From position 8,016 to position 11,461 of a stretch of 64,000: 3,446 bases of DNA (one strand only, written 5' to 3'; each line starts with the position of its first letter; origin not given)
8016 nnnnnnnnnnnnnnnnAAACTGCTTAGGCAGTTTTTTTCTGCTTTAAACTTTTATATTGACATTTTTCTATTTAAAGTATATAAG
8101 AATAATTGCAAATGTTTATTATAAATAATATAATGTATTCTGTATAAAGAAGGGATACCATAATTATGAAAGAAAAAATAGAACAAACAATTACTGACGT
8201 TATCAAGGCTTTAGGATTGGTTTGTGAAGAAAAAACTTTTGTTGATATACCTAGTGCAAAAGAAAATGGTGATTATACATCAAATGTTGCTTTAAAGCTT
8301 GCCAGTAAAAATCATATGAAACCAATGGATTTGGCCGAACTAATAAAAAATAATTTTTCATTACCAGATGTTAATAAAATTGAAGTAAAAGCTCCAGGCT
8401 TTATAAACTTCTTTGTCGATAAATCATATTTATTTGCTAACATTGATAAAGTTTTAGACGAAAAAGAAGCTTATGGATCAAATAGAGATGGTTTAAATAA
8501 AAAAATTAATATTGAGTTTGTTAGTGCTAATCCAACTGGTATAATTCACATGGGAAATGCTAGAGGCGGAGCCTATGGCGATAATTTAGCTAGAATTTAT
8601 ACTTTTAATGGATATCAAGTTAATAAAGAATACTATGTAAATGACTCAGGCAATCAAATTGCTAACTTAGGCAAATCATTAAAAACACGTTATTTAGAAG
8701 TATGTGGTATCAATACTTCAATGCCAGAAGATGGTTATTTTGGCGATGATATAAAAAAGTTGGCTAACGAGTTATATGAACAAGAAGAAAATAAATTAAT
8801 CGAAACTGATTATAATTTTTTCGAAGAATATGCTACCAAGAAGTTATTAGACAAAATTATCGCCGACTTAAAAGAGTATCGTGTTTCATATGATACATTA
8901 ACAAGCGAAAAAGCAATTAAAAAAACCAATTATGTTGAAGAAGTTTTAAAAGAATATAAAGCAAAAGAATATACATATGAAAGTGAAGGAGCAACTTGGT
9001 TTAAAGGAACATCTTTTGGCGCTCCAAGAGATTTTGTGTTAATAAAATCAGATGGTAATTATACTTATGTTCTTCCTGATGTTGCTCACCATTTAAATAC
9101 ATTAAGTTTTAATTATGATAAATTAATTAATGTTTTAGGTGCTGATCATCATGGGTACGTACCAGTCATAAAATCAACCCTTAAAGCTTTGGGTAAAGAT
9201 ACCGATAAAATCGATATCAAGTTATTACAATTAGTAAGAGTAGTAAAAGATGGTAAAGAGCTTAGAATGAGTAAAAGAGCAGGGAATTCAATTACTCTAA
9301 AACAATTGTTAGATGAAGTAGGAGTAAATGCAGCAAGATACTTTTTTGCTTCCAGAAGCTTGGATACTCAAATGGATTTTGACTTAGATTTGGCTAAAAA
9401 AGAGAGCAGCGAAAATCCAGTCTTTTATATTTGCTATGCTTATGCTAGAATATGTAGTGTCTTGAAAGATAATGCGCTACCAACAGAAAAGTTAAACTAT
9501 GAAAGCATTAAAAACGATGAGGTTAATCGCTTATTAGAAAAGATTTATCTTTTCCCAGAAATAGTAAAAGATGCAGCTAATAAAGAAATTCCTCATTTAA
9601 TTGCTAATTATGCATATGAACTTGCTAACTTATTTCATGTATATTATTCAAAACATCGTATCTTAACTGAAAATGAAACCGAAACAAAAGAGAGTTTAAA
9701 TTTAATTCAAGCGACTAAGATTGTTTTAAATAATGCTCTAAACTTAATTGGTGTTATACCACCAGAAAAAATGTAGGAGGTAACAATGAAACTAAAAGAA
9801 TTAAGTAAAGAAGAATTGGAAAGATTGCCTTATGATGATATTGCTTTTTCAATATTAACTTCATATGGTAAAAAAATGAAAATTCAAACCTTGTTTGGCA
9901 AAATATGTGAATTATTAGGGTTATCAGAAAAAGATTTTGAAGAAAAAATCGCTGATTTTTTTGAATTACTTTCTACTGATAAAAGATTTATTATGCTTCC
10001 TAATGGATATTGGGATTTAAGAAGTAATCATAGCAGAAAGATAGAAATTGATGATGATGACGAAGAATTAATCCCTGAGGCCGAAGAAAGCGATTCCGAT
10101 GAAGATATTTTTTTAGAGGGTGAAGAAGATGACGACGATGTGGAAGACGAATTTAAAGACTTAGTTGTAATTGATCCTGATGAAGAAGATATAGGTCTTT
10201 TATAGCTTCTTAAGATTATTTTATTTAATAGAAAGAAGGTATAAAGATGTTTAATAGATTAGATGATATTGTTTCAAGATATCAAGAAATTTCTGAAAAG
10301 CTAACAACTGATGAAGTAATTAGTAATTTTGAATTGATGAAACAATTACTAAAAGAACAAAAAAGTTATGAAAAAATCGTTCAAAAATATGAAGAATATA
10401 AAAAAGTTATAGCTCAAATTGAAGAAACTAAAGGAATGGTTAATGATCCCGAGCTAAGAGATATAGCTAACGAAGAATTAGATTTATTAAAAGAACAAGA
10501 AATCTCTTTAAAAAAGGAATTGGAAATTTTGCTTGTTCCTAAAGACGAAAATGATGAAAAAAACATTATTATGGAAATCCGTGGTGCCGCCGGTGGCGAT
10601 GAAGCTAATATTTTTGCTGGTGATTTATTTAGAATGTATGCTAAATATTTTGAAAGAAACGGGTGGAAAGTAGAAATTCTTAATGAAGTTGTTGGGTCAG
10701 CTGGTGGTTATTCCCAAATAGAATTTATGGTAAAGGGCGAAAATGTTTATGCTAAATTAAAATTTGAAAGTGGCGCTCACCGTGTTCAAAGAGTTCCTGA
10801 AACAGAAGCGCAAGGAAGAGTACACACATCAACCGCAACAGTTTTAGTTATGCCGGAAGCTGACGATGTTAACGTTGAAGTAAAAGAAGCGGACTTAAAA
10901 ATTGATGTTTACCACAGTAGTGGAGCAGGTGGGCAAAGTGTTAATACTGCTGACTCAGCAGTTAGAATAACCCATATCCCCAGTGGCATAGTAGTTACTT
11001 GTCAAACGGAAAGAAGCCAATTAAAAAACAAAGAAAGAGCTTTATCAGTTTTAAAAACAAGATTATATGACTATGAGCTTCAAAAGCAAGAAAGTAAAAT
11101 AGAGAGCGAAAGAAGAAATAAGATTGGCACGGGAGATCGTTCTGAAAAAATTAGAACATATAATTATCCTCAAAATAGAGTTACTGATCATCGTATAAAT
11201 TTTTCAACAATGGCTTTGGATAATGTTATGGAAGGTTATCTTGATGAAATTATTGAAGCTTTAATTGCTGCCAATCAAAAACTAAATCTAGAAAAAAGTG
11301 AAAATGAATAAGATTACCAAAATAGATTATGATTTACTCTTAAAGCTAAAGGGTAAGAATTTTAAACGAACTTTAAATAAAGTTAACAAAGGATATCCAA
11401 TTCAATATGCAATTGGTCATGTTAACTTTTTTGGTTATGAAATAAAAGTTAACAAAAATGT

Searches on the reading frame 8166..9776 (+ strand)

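Call 6: search_protein_families(library=pfam, proteins=[window:8166-9776:+])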
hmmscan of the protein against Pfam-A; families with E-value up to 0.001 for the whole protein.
window:8166-9776:+ (536 aa): 5 families
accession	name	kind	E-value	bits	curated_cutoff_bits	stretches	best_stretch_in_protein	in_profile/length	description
PF05746.21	DALR_1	-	3.5e-29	101.7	22.3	1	423-536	2-117/117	DALR anticodon binding domain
PF00750.26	tRNA-synt_1d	-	3.3e-22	79.4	23.3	1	93-386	2-299/349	tRNA synthetases class I (R), catalytic domain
PF03485.21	Arg_tRNA_synt_N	-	1.6e-18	67.6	21.5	1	4-84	2-85/85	Arginyl tRNA synthetase N terminal domain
PF01406.26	tRNA-synt_1e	-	2.5e-07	30.8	27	0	112-282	8-134/301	tRNA synthetases class I (C) catalytic domain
PF00133.28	tRNA-synt_1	-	8.8e-06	25.2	22.7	0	359-403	367-411/414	tRNA synthetases class I (I, L, M and V)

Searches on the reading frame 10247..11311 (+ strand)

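Call 6: search_protein_families(library=pfam, proteins=[window:10247-11311:+])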
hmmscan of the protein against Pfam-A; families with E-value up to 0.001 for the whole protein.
window:10247-11311:+ (354 aa): 2 families
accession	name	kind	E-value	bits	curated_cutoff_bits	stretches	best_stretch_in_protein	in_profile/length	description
PF03462.23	PCRF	-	1.9e-70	237.1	24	1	10-199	3-194/194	PCRF domain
PF00472.26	RF-1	-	1.6e-43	147.7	35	1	207-316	2-116/116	RF-1 domain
